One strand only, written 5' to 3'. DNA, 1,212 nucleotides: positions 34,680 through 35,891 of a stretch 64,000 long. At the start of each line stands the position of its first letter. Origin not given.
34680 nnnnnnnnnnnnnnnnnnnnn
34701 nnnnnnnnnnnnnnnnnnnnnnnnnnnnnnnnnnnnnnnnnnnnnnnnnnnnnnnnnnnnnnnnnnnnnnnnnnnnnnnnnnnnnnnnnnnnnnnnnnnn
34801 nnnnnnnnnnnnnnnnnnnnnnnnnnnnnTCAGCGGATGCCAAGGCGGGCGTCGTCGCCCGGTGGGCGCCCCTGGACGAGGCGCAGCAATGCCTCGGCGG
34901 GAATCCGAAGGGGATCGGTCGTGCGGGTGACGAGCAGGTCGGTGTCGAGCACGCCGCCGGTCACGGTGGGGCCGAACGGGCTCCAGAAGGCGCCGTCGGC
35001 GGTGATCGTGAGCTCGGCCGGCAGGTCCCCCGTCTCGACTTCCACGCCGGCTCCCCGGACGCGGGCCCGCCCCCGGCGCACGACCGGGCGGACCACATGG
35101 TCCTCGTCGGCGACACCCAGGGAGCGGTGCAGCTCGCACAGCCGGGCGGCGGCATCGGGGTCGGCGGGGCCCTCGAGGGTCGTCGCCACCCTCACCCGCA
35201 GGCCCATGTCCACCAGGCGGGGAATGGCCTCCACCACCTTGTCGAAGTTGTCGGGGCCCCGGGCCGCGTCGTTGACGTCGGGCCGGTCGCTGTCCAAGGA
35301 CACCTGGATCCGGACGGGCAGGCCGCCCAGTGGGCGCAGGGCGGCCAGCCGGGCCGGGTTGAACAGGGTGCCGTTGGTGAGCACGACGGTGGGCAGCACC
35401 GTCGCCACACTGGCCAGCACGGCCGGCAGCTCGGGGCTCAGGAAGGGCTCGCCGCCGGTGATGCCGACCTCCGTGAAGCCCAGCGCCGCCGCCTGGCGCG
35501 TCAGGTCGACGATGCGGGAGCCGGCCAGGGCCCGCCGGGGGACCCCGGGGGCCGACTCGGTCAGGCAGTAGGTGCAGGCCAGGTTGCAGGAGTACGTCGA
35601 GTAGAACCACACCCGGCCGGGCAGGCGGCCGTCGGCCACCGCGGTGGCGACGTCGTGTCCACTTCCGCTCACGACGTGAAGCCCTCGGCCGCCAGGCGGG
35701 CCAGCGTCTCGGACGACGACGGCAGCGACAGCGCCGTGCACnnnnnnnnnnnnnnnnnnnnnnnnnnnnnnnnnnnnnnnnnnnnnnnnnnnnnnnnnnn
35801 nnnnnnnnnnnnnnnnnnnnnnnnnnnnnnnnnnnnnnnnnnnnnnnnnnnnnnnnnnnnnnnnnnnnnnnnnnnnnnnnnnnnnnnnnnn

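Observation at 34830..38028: Divergent cluster: radical SAM + CMD/AhpD-like (overlapping genes) opposite DoxX + small Cys protein + DUF2064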

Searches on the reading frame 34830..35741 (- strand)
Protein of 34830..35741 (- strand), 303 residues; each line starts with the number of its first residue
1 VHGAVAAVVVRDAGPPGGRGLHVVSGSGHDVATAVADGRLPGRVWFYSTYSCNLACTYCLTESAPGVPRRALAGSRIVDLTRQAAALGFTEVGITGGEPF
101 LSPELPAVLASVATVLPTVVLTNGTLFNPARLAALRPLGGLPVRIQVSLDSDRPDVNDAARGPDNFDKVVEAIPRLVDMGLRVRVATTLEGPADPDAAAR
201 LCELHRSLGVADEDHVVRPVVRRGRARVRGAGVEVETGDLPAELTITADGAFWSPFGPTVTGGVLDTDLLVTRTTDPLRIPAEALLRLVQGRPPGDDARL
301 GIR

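Call 3: search_protein_families(library=pfam, proteins=[window:34830-35741:-], max_evalue=0.01)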
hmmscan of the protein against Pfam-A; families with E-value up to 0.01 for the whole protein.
window:34830-35741:- (303 aa): 2 families
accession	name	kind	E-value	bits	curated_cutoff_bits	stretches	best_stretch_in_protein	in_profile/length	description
PF04055.27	Radical_SAM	-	6.7e-21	75.6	29.5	1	48-187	3-147/166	Radical SAM superfamily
PF13353.11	Fer4_12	-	0.0048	17.6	22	1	49-162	12-130/137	4Fe-4S single cluster domain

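Call 4: search_protein_families(library=ncbifam, proteins=[window:34830-35741:-], max_evalue=0.01)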
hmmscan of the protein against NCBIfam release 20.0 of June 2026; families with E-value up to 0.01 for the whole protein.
window:34830-35741:- (303 aa): 48 families (the best 25 are shown)
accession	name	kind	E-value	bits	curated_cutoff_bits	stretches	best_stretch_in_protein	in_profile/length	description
NF049973.1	radical_Rv1681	equivalog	2.3e-63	214.1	380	1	21-282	50-302/326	Rv1681 family radical SAM protein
TIGR02668.1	moaA_archaeal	equivalog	1.4e-17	63.7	325.25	1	49-201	17-169/303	GTP 3',8-cyclase MoaA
TIGR02666.1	moaA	equivalog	6.5e-17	61.5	284.05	1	49-201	17-176/336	GTP 3',8-cyclase MoaA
TIGR04251.1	SCM_rSAM_ScmF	equivalog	2.4e-15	56.8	400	1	43-226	5-191/353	SynChlorMet cassette radical SAM/SPASM protein ScmF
NF001199.0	PRK00164.2-1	equivalog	9.8e-15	54.5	231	1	49-182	19-151/308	GTP 3',8-cyclase MoaA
NF045574.1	sacti_mat_StsB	exception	3.2e-14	52.6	625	1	27-185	82-237/466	StsB family radical SAM/SPASM domain sactipeptide maturase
TIGR03962.1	mycofact_rSAM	equivalog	1e-13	51.2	265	1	48-189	18-158/339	mycofactocin radical SAM maturase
NF050035.1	rSAM_WgK_link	exception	1.2e-13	50.8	650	1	48-190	15-157/367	radical SAM/SPASM peptide maturase WgkB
TIGR04250.1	SCM_rSAM_ScmE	equivalog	1.2e-13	50.7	400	1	49-189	10-150/358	SynChlorMet cassette radical SAM/SPASM protein ScmE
TIGR04545.1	rSAM_ahbD_hemeb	equivalog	6e-13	48.9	500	1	48-227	6-182/339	heme b synthase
NF012164.0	AlbA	equivalog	6.9e-12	44.5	850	1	36-188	107-259/442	subtilosin maturase AlbA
TIGR04055.1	rSAM_NirJ2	equivalog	1e-11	45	500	1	47-226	5-180/326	putative heme d1 biosynthesis radical SAM protein NirJ2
TIGR03470.1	HpnH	equivalog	1.4e-11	44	225.05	1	46-211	32-193/318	adenosyl-hopene transferase HpnH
TIGR04347.1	pseudo_SAM_Halo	equivalog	3.1e-11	43.2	525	1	37-194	34-189/390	TIGR04347 family pseudo-SAM/SPASM protein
TIGR04403.1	rSAM_skfB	equivalog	4.7e-11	42.1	300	1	46-190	108-250/402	sporulation killing factor system radical SAM maturase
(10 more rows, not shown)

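Call 5: find_homologous_proteins(query=window:34830-35741:-, max_evalue=0.00001)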
Query window:34830-35741:- (303 aa): 2852 proteins with E <= 0.00001 among 8000 candidates; the best 120 are listed.
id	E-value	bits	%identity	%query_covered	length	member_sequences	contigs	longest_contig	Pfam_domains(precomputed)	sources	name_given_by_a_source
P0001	7.8e-174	595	97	92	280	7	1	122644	PF04055.28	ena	-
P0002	3.3e-149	514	86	90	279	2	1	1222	PF04055.28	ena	-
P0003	1.5e-145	502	84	89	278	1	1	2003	PF04055.28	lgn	-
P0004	7.6e-145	500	84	91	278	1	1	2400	PF04055.28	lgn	-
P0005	1.1e-144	500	83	87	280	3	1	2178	PF04055.28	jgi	-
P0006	1.6e-143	496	83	92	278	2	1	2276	PF04055.28,PF13353.12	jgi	-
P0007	7.1e-143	494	80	92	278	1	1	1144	PF04055.28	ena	-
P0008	5.8e-142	491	80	92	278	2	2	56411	PF04055.28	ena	-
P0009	1.5e-141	489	81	92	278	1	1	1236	PF04055.28,PF13353.12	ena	-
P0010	1.8e-141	489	80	90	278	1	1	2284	PF04055.28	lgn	-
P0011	2.1e-141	489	79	88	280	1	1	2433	PF04055.28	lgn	-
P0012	2.4e-141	489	81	90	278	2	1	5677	PF04055.28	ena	-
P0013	2.9e-141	488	82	90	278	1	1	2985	PF04055.28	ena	-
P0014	3.9e-141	488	80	88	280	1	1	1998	PF04055.28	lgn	-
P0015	5.1e-141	488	79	92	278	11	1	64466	PF04055.28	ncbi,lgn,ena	-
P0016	8.2e-141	487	79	88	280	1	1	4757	PF04055.28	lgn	-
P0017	9.6e-141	487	83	89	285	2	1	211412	PF04055.28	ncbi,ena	-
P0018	9.7e-141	487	81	90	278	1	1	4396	PF04055.28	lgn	-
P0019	2.5e-140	485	81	90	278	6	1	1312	PF04055.28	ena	-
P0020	3.5e-140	485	79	91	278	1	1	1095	PF04055.28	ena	-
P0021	5.4e-138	478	81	87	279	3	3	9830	PF04055.28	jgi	jgi:MoaA/NifB/PqqE/SkfB family radical SAM enzyme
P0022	1.4e-137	476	80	89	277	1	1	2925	PF04055.28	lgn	-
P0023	2.0e-137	476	79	90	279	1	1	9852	PF04055.28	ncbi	-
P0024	4.5e-137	475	79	91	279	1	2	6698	PF04055.28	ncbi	ncbi:MAG: radical SAM protein [Acidimicrobiales bacterium]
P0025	1.3e-136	473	81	87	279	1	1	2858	PF04055.28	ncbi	ncbi:MAG: radical SAM protein [Acidimicrobiales bacterium]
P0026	3.2e-136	472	79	88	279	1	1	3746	PF04055.28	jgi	jgi:MoaA/NifB/PqqE/SkfB family radical SAM enzyme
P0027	5.5e-136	471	78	90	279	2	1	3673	PF04055.28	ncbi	-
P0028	6.4e-136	471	79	90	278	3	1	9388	PF04055.28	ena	-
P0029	6.7e-136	471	78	90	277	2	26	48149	PF04055.28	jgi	jgi:MoaA/NifB/PqqE/SkfB family radical SAM enzyme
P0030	1.6e-135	469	79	91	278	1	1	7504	PF04055.28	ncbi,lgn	-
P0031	2.0e-135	469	78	90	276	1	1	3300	PF04055.28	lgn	-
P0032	9.7e-135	467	78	90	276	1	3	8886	PF04055.28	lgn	-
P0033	5.9e-134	464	77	91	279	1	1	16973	PF04055.28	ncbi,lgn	-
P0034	2.2e-133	462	80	87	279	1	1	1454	PF04055.28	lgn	-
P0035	6.4e-128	445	76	88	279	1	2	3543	PF04055.28,PF13353.12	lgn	-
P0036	7.7e-128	444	77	90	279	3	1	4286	PF04055.28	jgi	-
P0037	1.7e-123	430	73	90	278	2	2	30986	PF04055.28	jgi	-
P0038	2.7e-120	419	82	84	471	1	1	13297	PF02627.26,PF04055.28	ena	-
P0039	2.5e-112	393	67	90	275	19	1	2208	PF04055.28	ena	-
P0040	2.8e-112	393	65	90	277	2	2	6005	PF04055.28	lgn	-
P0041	3.9e-112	393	69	90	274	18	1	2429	PF04055.28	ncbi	-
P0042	5.4e-112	392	66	90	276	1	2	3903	PF04055.28,PF13353.12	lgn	-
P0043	1.5e-111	391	98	63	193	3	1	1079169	PF04055.28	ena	-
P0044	4.4e-111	389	66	90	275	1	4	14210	PF04055.28,PF13353.12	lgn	-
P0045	6.4e-111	389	66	90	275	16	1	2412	PF04055.28,PF13353.12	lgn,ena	-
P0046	6.5e-111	389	65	90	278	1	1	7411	PF04055.28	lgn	-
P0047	7.9e-111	388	67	90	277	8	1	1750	PF04055.28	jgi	jgi:MoaA/NifB/PqqE/SkfB family radical SAM enzyme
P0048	8.4e-111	388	66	90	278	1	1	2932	PF04055.28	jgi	-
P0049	8.6e-111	388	67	90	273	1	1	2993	PF04055.28,PF13353.12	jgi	jgi:MoaA/NifB/PqqE/SkfB family radical SAM enzyme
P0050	1.5e-110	387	66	90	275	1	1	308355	PF04055.28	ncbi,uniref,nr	ncbi:radical SAM protein [Nonomuraea sp. SYSU D8015]|uniref:radical SAM protein n=1 Tax=Nonomuraea s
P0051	4.3e-110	386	66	90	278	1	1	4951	PF04055.28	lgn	-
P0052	1.0e-109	385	68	90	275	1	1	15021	PF04055.28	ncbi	ncbi:hypothetical protein BH20ACT5_BH20ACT5_13480 [soil metagenome]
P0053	1.1e-109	385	64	90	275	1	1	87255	PF04055.28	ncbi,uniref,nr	ncbi:radical SAM protein [Allorhizocola rhizosphaerae]|uniref:radical SAM protein n=1 Tax=Allorhizoc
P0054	1.2e-109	384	67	89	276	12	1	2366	PF04055.28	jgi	jgi:MoaA/NifB/PqqE/SkfB family radical SAM enzyme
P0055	1.4e-109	384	66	90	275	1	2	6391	PF04055.28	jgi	jgi:MoaA/NifB/PqqE/SkfB family radical SAM enzyme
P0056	1.8e-109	384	66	90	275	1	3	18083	PF04055.28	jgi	-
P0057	3.5e-109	383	67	90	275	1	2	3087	PF04055.28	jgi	jgi:MoaA/NifB/PqqE/SkfB family radical SAM enzyme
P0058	4.1e-109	383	65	90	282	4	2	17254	PF04055.28,PF13353.12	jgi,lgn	-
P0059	4.8e-109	383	65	90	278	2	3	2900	PF04055.28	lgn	-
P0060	6.4e-109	382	66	90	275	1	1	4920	PF04055.28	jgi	jgi:MoaA/NifB/PqqE/SkfB family radical SAM enzyme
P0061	6.5e-109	382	63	90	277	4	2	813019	PF04055.28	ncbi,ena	-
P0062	6.9e-109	382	67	90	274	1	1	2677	PF04055.28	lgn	-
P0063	7.2e-109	382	67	90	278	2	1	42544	PF04055.28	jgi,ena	-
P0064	7.2e-109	382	64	90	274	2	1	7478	PF04055.28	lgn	-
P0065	7.6e-109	382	67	90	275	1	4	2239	PF04055.28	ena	-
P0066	9.9e-109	381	67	90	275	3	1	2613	PF04055.28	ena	-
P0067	1.1e-108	381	66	90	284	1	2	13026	PF04055.28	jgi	jgi:MoaA/NifB/PqqE/SkfB family radical SAM enzyme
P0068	1.2e-108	381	65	90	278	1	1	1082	PF04055.28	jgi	jgi:MoaA/NifB/PqqE/SkfB family radical SAM enzyme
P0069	1.2e-108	381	65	90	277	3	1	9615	PF04055.28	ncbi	-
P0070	1.3e-108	381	66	87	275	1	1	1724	PF04055.28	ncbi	-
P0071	1.5e-108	381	66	90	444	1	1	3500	PF02627.26,PF04055.28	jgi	jgi:AhpD family alkylhydroperoxidase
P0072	1.7e-108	381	66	90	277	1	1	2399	PF04055.28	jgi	jgi:MoaA/NifB/PqqE/SkfB family radical SAM enzyme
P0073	1.8e-108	381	65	90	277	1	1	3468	PF04055.28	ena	-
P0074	2.1e-108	380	66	90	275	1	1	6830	PF04055.28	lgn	-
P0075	2.7e-108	380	65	90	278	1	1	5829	PF04055.28,PF13353.12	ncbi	ncbi:MAG: hypothetical protein NVS3B21_31170 [Acidimicrobiales bacterium]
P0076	2.9e-108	380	66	90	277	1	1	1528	PF04055.28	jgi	jgi:MoaA/NifB/PqqE/SkfB family radical SAM enzyme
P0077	3.5e-108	380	65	90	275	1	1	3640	PF04055.28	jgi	jgi:MoaA/NifB/PqqE/SkfB family radical SAM enzyme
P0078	3.6e-108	380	65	90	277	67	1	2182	PF04055.28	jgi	jgi:MoaA/NifB/PqqE/SkfB family radical SAM enzyme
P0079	3.6e-108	380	65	90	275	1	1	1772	PF04055.28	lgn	-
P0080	3.8e-108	380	66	90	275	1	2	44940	PF04055.28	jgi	jgi:MoaA/NifB/PqqE/SkfB family radical SAM enzyme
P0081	3.8e-108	380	64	88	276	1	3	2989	PF04055.28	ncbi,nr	ncbi:MAG: radical SAM protein [Actinobacteria bacterium]|nr:radical SAM protein [Actinomycetota bact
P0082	4.8e-108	379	65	90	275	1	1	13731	PF04055.28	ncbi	-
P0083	4.9e-108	379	66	90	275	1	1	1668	PF04055.28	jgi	jgi:MoaA/NifB/PqqE/SkfB family radical SAM enzyme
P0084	5.1e-108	379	64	90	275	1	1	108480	PF04055.28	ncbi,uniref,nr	ncbi:radical SAM protein [Nonomuraea basaltis]|uniref:radical SAM protein n=1 Tax=Nonomuraea basalti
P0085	5.4e-108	379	67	90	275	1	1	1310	PF04055.28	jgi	jgi:MoaA/NifB/PqqE/SkfB family radical SAM enzyme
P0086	6.3e-108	379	62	90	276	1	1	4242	PF04055.28,PF13353.12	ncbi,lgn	-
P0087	6.3e-108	379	65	90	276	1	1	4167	PF04055.28,PF13353.12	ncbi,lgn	-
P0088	6.9e-108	379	66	90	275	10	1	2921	PF04055.28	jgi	jgi:MoaA/NifB/PqqE/SkfB family radical SAM enzyme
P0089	7.5e-108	379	64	90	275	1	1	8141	PF04055.28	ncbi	-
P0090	7.8e-108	379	65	90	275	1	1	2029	PF04055.28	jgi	jgi:MoaA/NifB/PqqE/SkfB family radical SAM enzyme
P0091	8.1e-108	378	66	90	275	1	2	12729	PF04055.28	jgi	jgi:MoaA/NifB/PqqE/SkfB family radical SAM enzyme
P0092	9.1e-108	378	66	90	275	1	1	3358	PF04055.28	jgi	jgi:MoaA/NifB/PqqE/SkfB family radical SAM enzyme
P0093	1.1e-107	378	67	90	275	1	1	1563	PF04055.28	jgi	-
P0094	1.2e-107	378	66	90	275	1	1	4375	PF04055.28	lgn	-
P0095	1.5e-107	378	64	90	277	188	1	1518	PF04055.28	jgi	jgi:MoaA/NifB/PqqE/SkfB family radical SAM enzyme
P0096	1.5e-107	378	66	87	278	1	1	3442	PF04055.28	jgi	jgi:MoaA/NifB/PqqE/SkfB family radical SAM enzyme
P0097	1.5e-107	378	68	86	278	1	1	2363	PF04055.28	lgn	-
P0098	1.6e-107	378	66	90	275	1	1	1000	PF04055.28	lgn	-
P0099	1.6e-107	377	65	90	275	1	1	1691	PF04055.28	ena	-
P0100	1.8e-107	377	67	90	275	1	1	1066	PF04055.28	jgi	jgi:MoaA/NifB/PqqE/SkfB family radical SAM enzyme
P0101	1.8e-107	377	64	90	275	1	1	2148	PF04055.28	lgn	-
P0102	1.8e-107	377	66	86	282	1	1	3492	PF04055.28,PF13353.12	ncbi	ncbi:MAG: radical SAM protein [Acidimicrobiales bacterium]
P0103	1.9e-107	377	66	90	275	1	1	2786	PF04055.28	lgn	-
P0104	2.4e-107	377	65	90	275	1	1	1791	PF04055.28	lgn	-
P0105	2.4e-107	377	65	90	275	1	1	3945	PF04055.28,PF13353.12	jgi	jgi:MoaA/NifB/PqqE/SkfB family radical SAM enzyme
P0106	2.6e-107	377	64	90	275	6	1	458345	PF04055.28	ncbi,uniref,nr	ncbi:radical SAM protein [Nonomuraea turcica]|uniref:radical SAM protein n=1 Tax=Nonomuraea sp. G32 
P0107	2.6e-107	377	64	90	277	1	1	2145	PF04055.28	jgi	jgi:MoaA/NifB/PqqE/SkfB family radical SAM enzyme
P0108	2.8e-107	377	64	90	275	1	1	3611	PF04055.28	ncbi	ncbi:hypothetical protein BH18ACT7_BH18ACT7_17570 [soil metagenome]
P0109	2.9e-107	377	64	90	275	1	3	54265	PF04055.28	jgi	-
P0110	2.9e-107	377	64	90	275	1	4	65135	PF04055.28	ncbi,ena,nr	ncbi:MAG: radical SAM protein [Geodermatophilaceae bacterium]|nr:radical SAM protein [Geodermatophil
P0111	2.9e-107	377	66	90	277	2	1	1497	PF04055.28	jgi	jgi:MoaA/NifB/PqqE/SkfB family radical SAM enzyme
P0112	3.0e-107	377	67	90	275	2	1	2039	PF04055.28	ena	-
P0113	3.2e-107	377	66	90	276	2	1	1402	PF04055.28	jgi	jgi:MoaA/NifB/PqqE/SkfB family radical SAM enzyme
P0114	3.2e-107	377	63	92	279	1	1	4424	PF04055.28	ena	-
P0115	3.2e-107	377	66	90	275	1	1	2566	PF04055.28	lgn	-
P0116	3.4e-107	376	67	90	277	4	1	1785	PF04055.28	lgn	-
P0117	3.7e-107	376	64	90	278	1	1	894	PF04055.28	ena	-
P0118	3.9e-107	376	66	90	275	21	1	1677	PF04055.28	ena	-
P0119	4.1e-107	376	66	90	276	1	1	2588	PF04055.28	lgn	-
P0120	4.2e-107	376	65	90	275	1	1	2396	PF04055.28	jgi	-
